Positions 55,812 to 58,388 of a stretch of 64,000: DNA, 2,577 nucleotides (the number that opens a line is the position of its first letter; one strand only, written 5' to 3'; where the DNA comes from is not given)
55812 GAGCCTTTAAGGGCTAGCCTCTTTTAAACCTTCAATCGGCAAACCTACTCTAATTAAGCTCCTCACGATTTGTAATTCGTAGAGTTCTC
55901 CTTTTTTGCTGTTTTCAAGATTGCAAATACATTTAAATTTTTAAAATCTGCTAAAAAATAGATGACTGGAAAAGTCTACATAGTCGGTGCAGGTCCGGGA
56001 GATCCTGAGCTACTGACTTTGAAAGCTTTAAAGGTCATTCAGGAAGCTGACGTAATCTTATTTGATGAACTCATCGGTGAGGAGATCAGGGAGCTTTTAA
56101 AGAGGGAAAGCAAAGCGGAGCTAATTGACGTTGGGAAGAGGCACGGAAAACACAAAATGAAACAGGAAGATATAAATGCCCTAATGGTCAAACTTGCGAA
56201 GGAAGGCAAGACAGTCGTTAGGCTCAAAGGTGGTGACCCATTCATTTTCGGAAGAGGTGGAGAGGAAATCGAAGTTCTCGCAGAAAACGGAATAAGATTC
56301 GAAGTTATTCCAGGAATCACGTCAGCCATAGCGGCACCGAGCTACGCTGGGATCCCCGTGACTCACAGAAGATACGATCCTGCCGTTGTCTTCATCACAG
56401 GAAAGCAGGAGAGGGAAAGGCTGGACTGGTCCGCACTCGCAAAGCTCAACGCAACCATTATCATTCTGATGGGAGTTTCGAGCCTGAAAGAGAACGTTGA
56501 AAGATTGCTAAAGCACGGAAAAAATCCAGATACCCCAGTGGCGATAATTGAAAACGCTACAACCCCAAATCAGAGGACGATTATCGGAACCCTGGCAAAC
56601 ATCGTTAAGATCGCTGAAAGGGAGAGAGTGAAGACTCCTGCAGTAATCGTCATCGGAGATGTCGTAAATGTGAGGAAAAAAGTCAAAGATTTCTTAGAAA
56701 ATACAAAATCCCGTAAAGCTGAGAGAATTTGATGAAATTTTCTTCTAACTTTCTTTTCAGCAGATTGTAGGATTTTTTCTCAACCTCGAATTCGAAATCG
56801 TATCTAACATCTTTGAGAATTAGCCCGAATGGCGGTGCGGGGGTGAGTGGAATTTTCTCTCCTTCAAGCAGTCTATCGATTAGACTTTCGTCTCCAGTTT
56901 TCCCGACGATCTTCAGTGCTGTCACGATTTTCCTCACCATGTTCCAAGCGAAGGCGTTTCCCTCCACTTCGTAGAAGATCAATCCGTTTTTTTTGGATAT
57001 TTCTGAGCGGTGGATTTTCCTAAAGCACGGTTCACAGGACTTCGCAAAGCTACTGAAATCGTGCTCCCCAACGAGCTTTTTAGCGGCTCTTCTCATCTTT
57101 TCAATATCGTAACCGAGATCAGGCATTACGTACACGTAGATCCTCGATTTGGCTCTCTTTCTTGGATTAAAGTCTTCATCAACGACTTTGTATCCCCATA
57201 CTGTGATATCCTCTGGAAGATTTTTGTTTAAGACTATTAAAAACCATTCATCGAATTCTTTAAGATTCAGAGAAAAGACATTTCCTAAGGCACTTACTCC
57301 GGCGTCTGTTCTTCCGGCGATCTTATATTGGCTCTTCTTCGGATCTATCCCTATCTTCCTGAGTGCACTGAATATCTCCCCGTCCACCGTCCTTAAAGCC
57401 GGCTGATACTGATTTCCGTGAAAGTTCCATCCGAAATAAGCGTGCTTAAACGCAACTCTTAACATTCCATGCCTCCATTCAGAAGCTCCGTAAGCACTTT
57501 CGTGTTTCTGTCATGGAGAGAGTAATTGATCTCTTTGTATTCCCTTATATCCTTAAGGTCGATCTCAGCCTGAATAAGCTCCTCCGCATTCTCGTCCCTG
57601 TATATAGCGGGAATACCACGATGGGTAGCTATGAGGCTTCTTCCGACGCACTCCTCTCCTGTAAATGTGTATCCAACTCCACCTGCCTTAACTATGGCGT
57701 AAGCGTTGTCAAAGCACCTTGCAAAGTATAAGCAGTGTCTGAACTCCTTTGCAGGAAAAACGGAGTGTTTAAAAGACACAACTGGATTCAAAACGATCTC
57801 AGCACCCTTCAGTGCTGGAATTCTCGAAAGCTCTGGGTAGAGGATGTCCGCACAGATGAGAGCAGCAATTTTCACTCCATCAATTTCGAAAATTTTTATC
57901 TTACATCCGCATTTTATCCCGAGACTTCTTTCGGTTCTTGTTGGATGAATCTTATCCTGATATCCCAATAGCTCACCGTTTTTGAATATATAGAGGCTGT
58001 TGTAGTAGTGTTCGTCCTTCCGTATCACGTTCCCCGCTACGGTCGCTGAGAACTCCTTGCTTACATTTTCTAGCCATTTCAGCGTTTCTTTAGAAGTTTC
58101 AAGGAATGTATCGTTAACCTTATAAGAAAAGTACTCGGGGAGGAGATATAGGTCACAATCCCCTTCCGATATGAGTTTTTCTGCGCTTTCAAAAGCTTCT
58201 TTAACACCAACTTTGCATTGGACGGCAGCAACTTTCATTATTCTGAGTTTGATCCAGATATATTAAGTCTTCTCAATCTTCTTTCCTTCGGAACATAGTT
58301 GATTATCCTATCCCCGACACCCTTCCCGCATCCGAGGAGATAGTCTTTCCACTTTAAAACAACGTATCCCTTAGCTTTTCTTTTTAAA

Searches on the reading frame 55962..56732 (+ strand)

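Call 75: search_protein_families(library=pfam, proteins=[window:55962-56732:+], max_evalue=0.001)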
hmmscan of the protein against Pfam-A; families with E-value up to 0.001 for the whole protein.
window:55962-56732:+ (256 aa): 1 family
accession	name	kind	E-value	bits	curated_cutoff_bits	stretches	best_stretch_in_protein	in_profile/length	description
PF00590.25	TP_methylase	-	8.5e-61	206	27.8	1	4-214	1-211/212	Tetrapyrrole (Corrin/Porphyrin) Methylases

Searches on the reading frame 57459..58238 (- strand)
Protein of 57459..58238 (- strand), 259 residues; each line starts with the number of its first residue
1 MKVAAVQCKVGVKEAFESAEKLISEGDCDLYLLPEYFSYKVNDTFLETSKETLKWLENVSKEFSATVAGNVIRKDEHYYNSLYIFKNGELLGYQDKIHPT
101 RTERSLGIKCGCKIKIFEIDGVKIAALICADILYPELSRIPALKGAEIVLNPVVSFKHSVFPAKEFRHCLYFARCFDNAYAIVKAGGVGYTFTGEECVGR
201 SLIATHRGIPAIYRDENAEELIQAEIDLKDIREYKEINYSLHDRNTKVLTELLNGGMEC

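Call 78: search_protein_families(library=ncbifam, proteins=[window:57459-58238:-], max_evalue=0.000001)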
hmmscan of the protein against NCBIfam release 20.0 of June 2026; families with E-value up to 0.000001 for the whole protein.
window:57459-58238:- (259 aa): 7 families
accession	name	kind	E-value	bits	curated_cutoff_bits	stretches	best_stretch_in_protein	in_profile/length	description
NF040852.1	nitrile_Arch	equivalog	3.2e-17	62.5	500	1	2-245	2-256/262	nitrilase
NF033621.1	de_GSH_amidase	exception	1e-14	54.6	355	1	57-244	68-253/260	deaminated glutathione amidase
TIGR03381.1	agmatine_aguB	equivalog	1.1e-12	47.8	410.25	1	14-249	16-276/279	N-carbamoylputrescine amidase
NF007757.0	PRK10438.1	equivalog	1e-09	38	249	1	27-243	34-249/256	amidohydrolase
NF010588.0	PRK13981.1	equivalog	2.4e-09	36.1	479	1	42-189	59-208/546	NAD+ synthase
TIGR00546.1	lnt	equivalog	2.3e-07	30.3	132.9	0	27-98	198-272/395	apolipoprotein N-acyltransferase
NF009802.0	PRK13286.1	equivalog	8.2e-07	28.3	427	1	87-240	125-272/345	aliphatic amidase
